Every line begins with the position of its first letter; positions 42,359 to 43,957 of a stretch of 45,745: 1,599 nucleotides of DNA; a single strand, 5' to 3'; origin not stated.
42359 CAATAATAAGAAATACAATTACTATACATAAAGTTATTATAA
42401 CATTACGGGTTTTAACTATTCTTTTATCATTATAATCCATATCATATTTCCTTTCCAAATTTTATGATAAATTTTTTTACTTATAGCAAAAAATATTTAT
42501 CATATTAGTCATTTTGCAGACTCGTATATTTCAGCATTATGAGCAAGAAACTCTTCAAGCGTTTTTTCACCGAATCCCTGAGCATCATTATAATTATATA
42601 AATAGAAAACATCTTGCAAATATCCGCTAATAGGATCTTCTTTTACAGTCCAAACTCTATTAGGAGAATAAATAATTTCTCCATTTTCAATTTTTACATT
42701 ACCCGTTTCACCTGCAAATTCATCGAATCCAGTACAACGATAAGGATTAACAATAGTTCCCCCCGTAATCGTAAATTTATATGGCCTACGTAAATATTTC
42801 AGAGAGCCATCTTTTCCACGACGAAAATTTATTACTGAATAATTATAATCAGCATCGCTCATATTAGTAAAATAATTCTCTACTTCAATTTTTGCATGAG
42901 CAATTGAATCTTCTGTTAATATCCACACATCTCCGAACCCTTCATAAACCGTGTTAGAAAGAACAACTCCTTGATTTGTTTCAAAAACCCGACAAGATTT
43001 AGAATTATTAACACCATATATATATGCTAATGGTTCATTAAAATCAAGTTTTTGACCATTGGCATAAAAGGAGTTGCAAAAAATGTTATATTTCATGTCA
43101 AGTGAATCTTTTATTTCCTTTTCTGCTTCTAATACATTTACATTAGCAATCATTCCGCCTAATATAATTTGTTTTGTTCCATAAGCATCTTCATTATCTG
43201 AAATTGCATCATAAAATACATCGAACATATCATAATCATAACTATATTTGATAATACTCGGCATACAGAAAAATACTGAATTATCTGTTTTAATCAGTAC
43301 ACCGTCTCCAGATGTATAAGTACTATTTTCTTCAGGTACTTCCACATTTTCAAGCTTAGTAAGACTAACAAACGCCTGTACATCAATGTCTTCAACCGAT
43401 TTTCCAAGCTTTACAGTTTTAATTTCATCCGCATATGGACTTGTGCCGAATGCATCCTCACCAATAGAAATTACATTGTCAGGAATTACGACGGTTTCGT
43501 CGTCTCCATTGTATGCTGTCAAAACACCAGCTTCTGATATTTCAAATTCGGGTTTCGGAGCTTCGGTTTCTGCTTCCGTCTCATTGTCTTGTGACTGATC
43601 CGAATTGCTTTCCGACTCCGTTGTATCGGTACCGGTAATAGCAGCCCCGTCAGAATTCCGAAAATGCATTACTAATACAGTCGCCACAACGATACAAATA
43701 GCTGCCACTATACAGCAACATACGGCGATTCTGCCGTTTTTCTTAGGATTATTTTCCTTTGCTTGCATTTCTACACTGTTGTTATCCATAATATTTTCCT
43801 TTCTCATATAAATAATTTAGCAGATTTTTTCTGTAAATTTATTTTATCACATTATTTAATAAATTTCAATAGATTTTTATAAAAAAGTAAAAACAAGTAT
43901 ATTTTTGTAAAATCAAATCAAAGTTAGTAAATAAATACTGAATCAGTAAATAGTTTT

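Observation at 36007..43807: A+T-rich, single-strand five-gene accessory island of unassignable function between typA and an amino-acid ABC operon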

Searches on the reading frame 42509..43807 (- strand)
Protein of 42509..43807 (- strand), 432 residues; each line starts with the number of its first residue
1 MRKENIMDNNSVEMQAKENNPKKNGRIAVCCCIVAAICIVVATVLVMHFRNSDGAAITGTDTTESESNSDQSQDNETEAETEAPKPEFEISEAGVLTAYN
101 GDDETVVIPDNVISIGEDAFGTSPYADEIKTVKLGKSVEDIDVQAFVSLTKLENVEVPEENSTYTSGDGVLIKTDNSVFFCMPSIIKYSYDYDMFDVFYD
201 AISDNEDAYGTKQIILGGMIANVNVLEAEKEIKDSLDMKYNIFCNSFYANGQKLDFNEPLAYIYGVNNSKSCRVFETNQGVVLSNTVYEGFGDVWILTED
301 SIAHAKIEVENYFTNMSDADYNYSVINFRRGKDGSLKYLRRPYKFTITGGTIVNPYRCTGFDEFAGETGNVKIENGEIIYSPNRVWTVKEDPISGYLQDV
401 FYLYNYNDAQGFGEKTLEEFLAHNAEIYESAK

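Call 3: search_protein_families(library=pfam, proteins=[window:42509-43807:-], max_evalue=0.1)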
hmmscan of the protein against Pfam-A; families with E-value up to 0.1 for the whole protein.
window:42509-43807:- (432 aa): 1 family
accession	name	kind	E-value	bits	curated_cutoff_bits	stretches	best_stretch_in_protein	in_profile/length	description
PF13306.12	LRR_5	-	9e-06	26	27.7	1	104-163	14-69/127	BspA type Leucine rich repeat region (6 copies)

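Call 4: search_protein_families(library=ncbifam, proteins=[window:42509-43807:-], max_evalue=0.1)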
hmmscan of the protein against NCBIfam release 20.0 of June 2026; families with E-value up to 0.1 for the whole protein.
window:42509-43807:- (432 aa): 1 family
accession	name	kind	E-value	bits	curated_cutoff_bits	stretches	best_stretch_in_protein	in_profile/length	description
NF042931.1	SAG1386_EF1546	equivalog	0.00033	20.8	80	1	4-83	5-89/158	SAG1386/EF1546 family surface-associated protein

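Call 5: search_protein_families(library=phrogs, proteins=[window:42509-43807:-], max_evalue=0.1)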
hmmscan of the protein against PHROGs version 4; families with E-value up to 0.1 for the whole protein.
window:42509-43807:- (432 aa): 2 families
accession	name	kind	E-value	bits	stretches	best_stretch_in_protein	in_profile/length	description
phrog_11491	-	unknown function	0.043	14.8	0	22-79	55-110/198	-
phrog_8545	-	moron, auxiliary metabolic gene and host takeover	0.053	14.3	1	16-99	4-83/177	superinfection exclusion Sie-like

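Call 6: search_protein_families(library=padloc, proteins=[window:42509-43807:-], max_evalue=0.1)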
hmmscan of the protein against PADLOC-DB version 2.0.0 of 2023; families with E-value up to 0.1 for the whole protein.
window:42509-43807:- (432 aa): 1 family
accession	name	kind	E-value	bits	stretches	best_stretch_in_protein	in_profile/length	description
PDLC04061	PD-T4-6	-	0.0056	14.2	1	17-85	348-418/510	-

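Call 8: find_homologous_proteins(query=window:42509-43807:-)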
Query window:42509-43807:- (432 aa): 94 proteins with E <= 0.001 among 4356 candidates.
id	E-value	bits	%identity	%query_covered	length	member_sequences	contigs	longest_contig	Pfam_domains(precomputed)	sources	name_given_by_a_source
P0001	3.2e-274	927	97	99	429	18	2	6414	-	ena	-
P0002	1.6e-201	688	74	99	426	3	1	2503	-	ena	-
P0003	1.3e-183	629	71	99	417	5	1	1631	PF13306.13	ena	-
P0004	4.5e-176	604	67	99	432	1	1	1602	PF13306.13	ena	-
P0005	9.2e-175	600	67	97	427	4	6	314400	PF13306.13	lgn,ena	-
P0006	7.1e-162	557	65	99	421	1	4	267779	PF13306.13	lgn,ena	-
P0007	1.8e-159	549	65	99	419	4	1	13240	PF13306.13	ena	-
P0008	3.4e-158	545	64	99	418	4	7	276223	-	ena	-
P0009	2.2e-155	536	63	99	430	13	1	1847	PF13306.13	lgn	-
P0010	2.2e-146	506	58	99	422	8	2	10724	-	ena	-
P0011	3.2e-143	496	58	99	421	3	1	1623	-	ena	-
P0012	5.4e-133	462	56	96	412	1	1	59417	-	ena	-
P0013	3.2e-132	459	55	99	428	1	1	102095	-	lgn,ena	-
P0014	8.0e-132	458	56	96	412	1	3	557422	-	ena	-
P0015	2.5e-131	457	55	96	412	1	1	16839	-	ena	-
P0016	7.4e-131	455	55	96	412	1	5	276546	-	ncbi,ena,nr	ncbi:MAG: hypothetical protein DBX36_00565 [Oscillospiraceae bacterium]|nr:MAG: hypothetical protein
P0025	1.7e-126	441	56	97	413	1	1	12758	PF13306.13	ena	-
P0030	1.9e-113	398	50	96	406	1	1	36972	PF13306.13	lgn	-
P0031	5.6e-113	396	52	96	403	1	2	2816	PF13306.13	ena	-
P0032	7.4e-113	396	50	97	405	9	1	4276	PF13306.13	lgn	-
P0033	3.0e-112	394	52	96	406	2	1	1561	PF13306.13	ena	-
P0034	1.4e-110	388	52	96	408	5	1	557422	PF13306.13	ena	-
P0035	1.5e-110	388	52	96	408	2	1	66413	PF13306.13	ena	-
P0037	2.4e-105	371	48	97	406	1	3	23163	PF13306.13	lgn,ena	-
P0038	2.1e-104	368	49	100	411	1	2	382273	PF13306.13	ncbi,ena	-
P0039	9.1e-104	366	47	97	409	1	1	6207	PF13306.13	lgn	-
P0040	1.2e-103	365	47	97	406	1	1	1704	PF13306.13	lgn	-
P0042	1.1e-102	362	48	96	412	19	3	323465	PF13306.13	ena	-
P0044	1.2e-95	339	46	99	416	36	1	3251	PF13306.13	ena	-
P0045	7.2e-92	327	45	97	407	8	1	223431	PF13306.13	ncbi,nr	ncbi:MAG: hypothetical protein DBX36_00575 [Oscillospiraceae bacterium]|nr:MAG: hypothetical protein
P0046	1.2e-91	326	46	94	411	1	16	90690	PF13306.13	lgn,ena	-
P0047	6.8e-91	323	45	94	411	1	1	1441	PF13306.13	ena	-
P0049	1.5e-89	319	46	94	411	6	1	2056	PF13306.13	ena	-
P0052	9.4e-88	313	45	96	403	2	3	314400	PF13306.13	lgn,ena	-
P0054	1.4e-86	309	43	97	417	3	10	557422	PF13306.13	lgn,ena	-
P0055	7.5e-86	307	44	97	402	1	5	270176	PF13306.13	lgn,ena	-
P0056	1.1e-85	306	44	97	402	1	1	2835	PF13306.13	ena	-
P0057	2.9e-85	305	44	97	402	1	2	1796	PF13306.13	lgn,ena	-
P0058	2.0e-84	302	43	97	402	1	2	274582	PF13306.13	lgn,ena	-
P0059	3.4e-84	301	42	97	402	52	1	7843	PF13306.13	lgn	-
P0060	5.6e-83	297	43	94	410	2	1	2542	PF13306.13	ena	-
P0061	6.0e-80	287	42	97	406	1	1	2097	PF13306.13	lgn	-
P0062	7.4e-78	280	45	82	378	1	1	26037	PF13306.13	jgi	jgi:hypothetical protein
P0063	5.0e-69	251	48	65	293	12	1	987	PF13306.13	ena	-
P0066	6.7e-18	83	29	70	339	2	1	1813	PF13306.13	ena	-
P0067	9.6e-16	76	45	20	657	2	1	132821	PF02493.27,PF13306.13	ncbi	-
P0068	9.7e-11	59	35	22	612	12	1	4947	PF13306.13,PF00533.34,PF13855.13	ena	-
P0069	1.3e-10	59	31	30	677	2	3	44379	PF13306.13,PF13855.13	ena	-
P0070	1.5e-10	59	42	17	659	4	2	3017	PF13306.13,PF13855.13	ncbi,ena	-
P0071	2.2e-10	58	31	24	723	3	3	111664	PF13306.13,PF13855.13,PF23952.2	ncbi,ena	-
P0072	8.6e-10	56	30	27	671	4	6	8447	PF13306.13,PF12799.14,PF13855.13,PF00041.28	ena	-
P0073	9.8e-10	56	32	29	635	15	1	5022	PF13306.13,PF00533.34,PF13855.13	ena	-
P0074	7.3e-9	53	29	24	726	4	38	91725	PF13306.13,PF00404.25,PF13855.13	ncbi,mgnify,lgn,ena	mgnify:FL=1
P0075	7.7e-9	53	29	27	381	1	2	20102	PF13306.13,PF13855.13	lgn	-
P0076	9.1e-8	49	41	14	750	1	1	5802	PF13306.13,PF13855.13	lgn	-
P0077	1.0e-7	49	31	12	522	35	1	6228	PF13306.13,PF12799.14,PF13855.13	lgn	-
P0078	1.2e-7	49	43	13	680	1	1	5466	PF13306.13,PF13855.13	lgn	-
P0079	6.6e-7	47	32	13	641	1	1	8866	PF13306.13,PF12799.14,PF13855.13,PF23952.2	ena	-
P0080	4.6e-6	44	36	15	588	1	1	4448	PF13306.13,PF13855.13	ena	-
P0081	2.3e-5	42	41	17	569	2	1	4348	PF13306.13,PF12799.14,PF13855.13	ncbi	-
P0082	4.6e-5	41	40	15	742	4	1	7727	PF13306.13,PF00533.34,PF13855.13,PF12738.14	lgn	-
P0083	5.1e-5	40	44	16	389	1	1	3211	PF13306.13,PF13855.13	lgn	-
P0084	6.3e-5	40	27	15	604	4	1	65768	PF13306.13,PF05725.19,PF13855.13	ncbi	-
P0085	7.8e-5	40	36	15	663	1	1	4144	PF13306.13,PF05725.19,PF12799.14,PF13855.13,PF23952.2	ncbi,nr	ncbi:MAG: leucine-rich repeat domain-containing protein, partial [Ruminococcus sp.]|nr:leucine-rich 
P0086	1.3e-4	39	35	16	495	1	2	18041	PF13306.13,PF00404.25,PF13855.13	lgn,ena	-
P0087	1.4e-4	39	44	16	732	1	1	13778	PF13306.13,PF05725.19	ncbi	-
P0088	1.7e-4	39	35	14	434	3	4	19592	PF13306.13,PF13855.13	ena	-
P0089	2.2e-4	38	42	16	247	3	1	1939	PF13306.13,PF13855.13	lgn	-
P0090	3.1e-4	38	37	16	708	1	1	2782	PF13306.13,PF18885.7,PF13855.13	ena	-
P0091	3.6e-4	38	44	20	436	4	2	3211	PF13306.13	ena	-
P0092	3.7e-4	38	28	42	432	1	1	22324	PF13306.13,PF05725.19,PF13855.13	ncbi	-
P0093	5.1e-4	37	35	17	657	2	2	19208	PF13306.13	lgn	-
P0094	9.5e-4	36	36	17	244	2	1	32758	PF13306.13,PF13855.13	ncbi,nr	ncbi:MAG: leucine-rich repeat protein [Clostridia bacterium]|nr:leucine-rich repeat protein [Clostri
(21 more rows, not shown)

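Call 11: find_encoding_contigs(protein=P0016, flank=10000, max_places=3)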
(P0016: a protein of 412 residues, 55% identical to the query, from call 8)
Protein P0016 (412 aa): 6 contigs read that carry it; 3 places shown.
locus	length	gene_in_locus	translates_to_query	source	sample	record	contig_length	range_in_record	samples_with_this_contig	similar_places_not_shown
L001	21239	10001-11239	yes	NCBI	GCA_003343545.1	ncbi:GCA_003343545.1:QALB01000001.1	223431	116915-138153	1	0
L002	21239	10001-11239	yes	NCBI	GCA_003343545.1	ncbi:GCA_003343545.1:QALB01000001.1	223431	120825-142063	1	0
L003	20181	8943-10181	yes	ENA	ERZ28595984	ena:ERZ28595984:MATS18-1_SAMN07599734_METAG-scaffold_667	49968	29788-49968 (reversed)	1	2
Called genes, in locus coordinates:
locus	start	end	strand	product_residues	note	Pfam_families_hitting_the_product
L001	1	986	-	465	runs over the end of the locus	PF05598:DUF772, PF13586:DDE_Tnp_1_2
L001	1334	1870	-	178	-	PF02482:Ribosomal_S30AE, PF16321:Ribosom_S30AE_C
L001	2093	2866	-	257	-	PF02578:Cu-oxidase_4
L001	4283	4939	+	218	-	PF00528:BPD_transp_1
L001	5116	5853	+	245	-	PF02463:SMC_N (faint), PF00005:ABC_tran, PF13304:AAA_21 (faint)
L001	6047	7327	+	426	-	-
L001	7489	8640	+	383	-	PF13306:LRR_5 (weak)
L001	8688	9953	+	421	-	-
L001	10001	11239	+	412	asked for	-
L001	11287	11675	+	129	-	-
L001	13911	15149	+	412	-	-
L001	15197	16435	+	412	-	PF13306:LRR_5 (faint)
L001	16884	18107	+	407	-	PF13306:LRR_5 (weak)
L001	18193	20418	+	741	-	PF09479:Flg_new (weak), PF18998:Flg_new_2 (faint), PF09479:Flg_new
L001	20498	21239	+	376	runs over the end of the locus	-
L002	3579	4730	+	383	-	PF13306:LRR_5 (weak)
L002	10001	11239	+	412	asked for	-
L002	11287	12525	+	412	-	PF13306:LRR_5 (faint)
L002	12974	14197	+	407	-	PF13306:LRR_5 (weak)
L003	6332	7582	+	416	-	PF13306:LRR_5 (weak)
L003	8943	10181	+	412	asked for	-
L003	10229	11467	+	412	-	PF13306:LRR_5 (faint)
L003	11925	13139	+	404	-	PF13306:LRR_5 (weak)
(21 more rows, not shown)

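Call 12: find_encoding_contigs(protein=P0005, flank=10000, max_places=3)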
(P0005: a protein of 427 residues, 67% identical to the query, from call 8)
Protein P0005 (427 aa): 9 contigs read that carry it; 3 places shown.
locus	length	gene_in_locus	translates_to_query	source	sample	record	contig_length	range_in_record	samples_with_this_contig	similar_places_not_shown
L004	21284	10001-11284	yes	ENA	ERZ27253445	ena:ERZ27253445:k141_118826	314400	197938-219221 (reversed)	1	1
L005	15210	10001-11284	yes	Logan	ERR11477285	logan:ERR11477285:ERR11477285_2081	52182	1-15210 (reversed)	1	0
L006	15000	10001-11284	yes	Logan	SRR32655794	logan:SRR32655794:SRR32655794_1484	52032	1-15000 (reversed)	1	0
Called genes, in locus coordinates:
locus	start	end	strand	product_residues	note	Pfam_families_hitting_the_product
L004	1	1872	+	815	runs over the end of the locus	PF19732:SpoIIE_N, PF07228:SpoIIE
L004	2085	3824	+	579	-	PF18013:Phage_lysozyme2, PF09479:Flg_new, PF02368:Big_2, PF00404:Dockerin_1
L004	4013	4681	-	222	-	-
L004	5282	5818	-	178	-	PF02482:Ribosomal_S30AE, PF16321:Ribosom_S30AE_C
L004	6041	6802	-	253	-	PF02578:Cu-oxidase_4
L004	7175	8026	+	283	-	PF00497:SBP_bac_3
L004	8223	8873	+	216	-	PF00528:BPD_transp_1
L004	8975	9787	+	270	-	PF00005:ABC_tran, PF02463:SMC_N (faint), PF13304:AAA_21 (faint)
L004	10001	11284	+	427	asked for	PF13306:LRR_5 (faint)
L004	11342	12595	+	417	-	-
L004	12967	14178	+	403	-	PF13306:LRR_5 (weak)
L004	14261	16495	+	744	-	PF09479:Flg_new (weak), PF18998:Flg_new_2 (faint), PF09479:Flg_new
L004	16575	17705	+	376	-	-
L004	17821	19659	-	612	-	PF00009:GTP_EFTU, PF01926:MMR_HSR1 (weak), PF22042:EF-G_D2 (weak), PF03144:GTP_EFTU_D2, PF14492:EFG_III (weak), PF00679:EFG_C, PF21018:BipA_C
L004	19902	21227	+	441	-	PF00696:AA_kinase, PF13840:ACT_7 (weak), PF01842:ACT (weak), PF22468:ACT_9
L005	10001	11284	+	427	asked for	PF13306:LRR_5 (faint)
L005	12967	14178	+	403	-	PF13306:LRR_5 (weak)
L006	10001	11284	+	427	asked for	PF13306:LRR_5 (faint)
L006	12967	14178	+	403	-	PF13306:LRR_5 (weak)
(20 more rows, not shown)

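Call 59: predict_structure(alignment_id=A3)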
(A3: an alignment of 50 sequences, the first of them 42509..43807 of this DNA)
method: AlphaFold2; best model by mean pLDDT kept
length: 432 residues; sequences in the alignment: 50
mean_pLDDT: 79.9   pTM: 0.73
mean pLDDT of the five models: 79.9, 78.3, 77.3, 77.0, 76.6
residues with pLDDT >= 90: 227; 70-90: 104; 50-70: 25; < 50: 76
segments of 3 or more residues with pLDDT < 50: 1-38, 41-45, 48-78
pLDDT, mean of each block of 10 residues (from residue 1): 35 31 38 46 47 33 29 41 83 96 96 96 92 97 95 96 94 95 85 89 85 95 90 78 94 92 63 93 90 95 89 73 91 95 87 88 96 95 96 88 71 82 91 84
secondary structure, 60 per line:
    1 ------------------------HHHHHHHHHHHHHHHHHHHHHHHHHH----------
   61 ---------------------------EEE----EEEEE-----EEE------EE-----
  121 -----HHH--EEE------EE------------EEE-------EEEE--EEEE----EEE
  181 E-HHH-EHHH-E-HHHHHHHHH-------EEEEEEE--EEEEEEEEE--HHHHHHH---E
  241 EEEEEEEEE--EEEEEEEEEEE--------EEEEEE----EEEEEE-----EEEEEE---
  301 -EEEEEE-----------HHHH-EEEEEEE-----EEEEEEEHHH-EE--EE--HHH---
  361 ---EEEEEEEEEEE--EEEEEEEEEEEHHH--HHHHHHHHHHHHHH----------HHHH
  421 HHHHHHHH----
elements in order: H25-50 E88-90 E95-99 E105-107 E131-133 E154-156 E164-167 E170-173 E178-181 H194-202 E210-216 E219-227 H230-236 E240-249 E252-262 E271-276 E281-286 E292-297 E302-307 H319-322 E324-330 E336-342 E364-374 E377-387 H393-406 H417-428

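Call 62: fold_search(model_id=the predicted structure, library=pdb)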
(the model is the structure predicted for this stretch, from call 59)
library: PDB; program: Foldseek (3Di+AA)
matches with E <= 10: 673; with E <= 0.001: 0
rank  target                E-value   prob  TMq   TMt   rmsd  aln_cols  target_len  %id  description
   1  7vco                  5.9e-03  0.54  0.16  0.14  10.9       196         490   12  Frischella perrara beta-fructofuranosidase (released 2022-03-09)
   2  9fj8_B                1.0e-02  0.63  0.16  0.21   9.9       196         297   10  Teth514_1788 1,2-beta-oligomannan phosphorylase in complex with mannotetraose (released 2025-06-11)
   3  9fj8_A                1.4e-02  0.57  0.16  0.21   9.9       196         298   10  Teth514_1788 1,2-beta-oligomannan phosphorylase in complex with mannotetraose (released 2025-06-11)
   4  6ife_B                1.4e-02  0.21  0.12  0.10  13.8       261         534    8  A Glycoside Hydrolase Family 43 beta-Xylosidase (released 2019-03-13)
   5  9he8_B                1.4e-02  0.20  0.12  0.10  13.7       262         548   11  The molecular structure of a beta-1,4-D-xylosidase from the probiotic bacterium Levilactobacillus brevis (released 2025-01-15)
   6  9gph_B                1.5e-02  0.51  0.16  0.21   9.4       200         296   12  Teth514_1788 1,2-beta-oligomannan phosphorylase in complex with mannose (-1) and phosphate (released 2025-09-17)
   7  6ife_A                1.7e-02  0.23  0.13  0.11  14.5       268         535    7  A Glycoside Hydrolase Family 43 beta-Xylosidase (released 2019-03-13)
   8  2exj_A                2.1e-02  0.30  0.14  0.12  11.2       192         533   12  Structure of the family43 beta-Xylosidase D128G mutant from geobacillus stearothermophilus in complex with xylobiose (released 2006-04-04)
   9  4gt6                  2.2e-02  0.82  0.12  0.14   7.0       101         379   19  Crystal structure of a leucine rich cell surface protein (FAEPRAA2165_01021) from Faecalibacterium prausnitzii A2-165 at (released 2012-09-26)
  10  3qed_B                2.3e-02  0.20  0.13  0.16  15.0       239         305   11  The structure and function of an arabinan-specific alpha-1,2-arabinofuranosidase identified from screening the activit (released 2011-02-16)
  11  9his_H                2.8e-02  0.10  0.10  0.09  16.0       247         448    9  Extracellular components BamHIJK of the Bacteroides thetaiotaomicron BAM machinery (released 2025-08-27)
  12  8uws_A                3.1e-02  0.33  0.15  0.13  12.0       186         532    8  Cryo-EM structure of an Enterobacter GH43 Beta-Xylosidase: EcXyl43 (released 2024-05-15)
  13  1oyg                  3.1e-02  0.25  0.17  0.17  15.0       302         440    8  Crystal structure of Bacillus subtilis levansucrase (released 2003-10-14)
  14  9he8_A                3.1e-02  0.14  0.12  0.10  14.1       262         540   11  The molecular structure of a beta-1,4-D-xylosidase from the probiotic bacterium Levilactobacillus brevis (released 2025-01-15)
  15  9gph_A                3.5e-02  0.38  0.16  0.20   9.4       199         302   13  Teth514_1788 1,2-beta-oligomannan phosphorylase in complex with mannose (-1) and phosphate (released 2025-09-17)
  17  4h09_A                3.7e-02  1.00  0.15  0.17   2.1        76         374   20  Crystal structure of a leucine-rich repeat protein (EUBVEN_01088) from Eubacterium ventriosum ATCC 27560 at 2.50 A res (released 2012-10-10)
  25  4h09_B                5.0e-02  1.00  0.15  0.17   2.1        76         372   20  Crystal structure of a leucine-rich repeat protein (EUBVEN_01088) from Eubacterium ventriosum ATCC 27560 at 2.50 A res (released 2012-10-10)
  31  4fs7                  6.0e-02  0.97  0.14  0.16   5.2        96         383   23  Crystal structure of a leucine-rich repeat protein (BACOVA_04585) from Bacteroides ovatus ATCC 8483 at 1.19 A resolution (released 2012-09-19)
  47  6mlx_A                8.6e-02  1.00  0.15  0.29   2.9        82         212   27  Crystal structure of T. pallidum Leucine Rich Repeat protein (TpLRR) (released 2019-07-17)
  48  4h09_C                8.6e-02  0.99  0.15  0.17   2.1        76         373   20  Crystal structure of a leucine-rich repeat protein (EUBVEN_01088) from Eubacterium ventriosum ATCC 27560 at 2.50 A res (released 2012-10-10)
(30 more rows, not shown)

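Call 71: find_related_loci(query=A3, collection=viral_contigs, flank=8000)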
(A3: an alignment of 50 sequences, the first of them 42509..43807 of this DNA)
Query A3 (432 aa) in viral_contigs; peptide patterns used: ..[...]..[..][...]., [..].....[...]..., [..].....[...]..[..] (x = any residue, [..] = any of these).
255 stretches matched a pattern; 1 encode a relative of the query (tblastn E <= 1e-3); 1 distinct loci.
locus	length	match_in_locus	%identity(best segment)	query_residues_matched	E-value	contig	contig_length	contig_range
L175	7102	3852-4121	28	101-184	1e-6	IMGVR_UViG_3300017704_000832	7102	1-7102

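Call 93: search_solved_structures(query=A3, max_evalue=1)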
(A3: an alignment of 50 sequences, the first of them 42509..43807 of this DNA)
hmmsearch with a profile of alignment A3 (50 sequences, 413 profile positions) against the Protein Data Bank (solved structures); distinct sequences matched with E-value up to 1: 9.
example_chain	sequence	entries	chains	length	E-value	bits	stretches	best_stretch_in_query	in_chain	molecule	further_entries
4gt6_A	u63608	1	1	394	1.6e-19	73.3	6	82-145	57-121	Cell surface protein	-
4fs7_A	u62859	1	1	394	6.4e-11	45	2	86-162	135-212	Uncharacterized protein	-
4fdw_A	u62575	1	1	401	2.9e-09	39.5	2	92-143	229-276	leucine rich hypothetical protein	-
4cp6_A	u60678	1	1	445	8.2e-09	38.1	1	103-176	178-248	CHOLINE BINDING PROTEIN PCPA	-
4fd0_A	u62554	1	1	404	4.8e-08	35.5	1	92-143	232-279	Leucine rich hypothetical protein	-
4h09_A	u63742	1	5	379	3.7e-06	29.3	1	97-167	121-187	Hypothetical leucine rich repeat protein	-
4oju_A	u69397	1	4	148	0.00055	22.2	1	92-147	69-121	hypothetical leucine rich repeat protein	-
6mlx_A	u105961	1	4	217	0.0018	20.5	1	83-147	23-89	Leucine-rich repeat protein TpLRR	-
4hkh_A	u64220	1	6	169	0.45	12.6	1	113-163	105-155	Putative type VI secretion protein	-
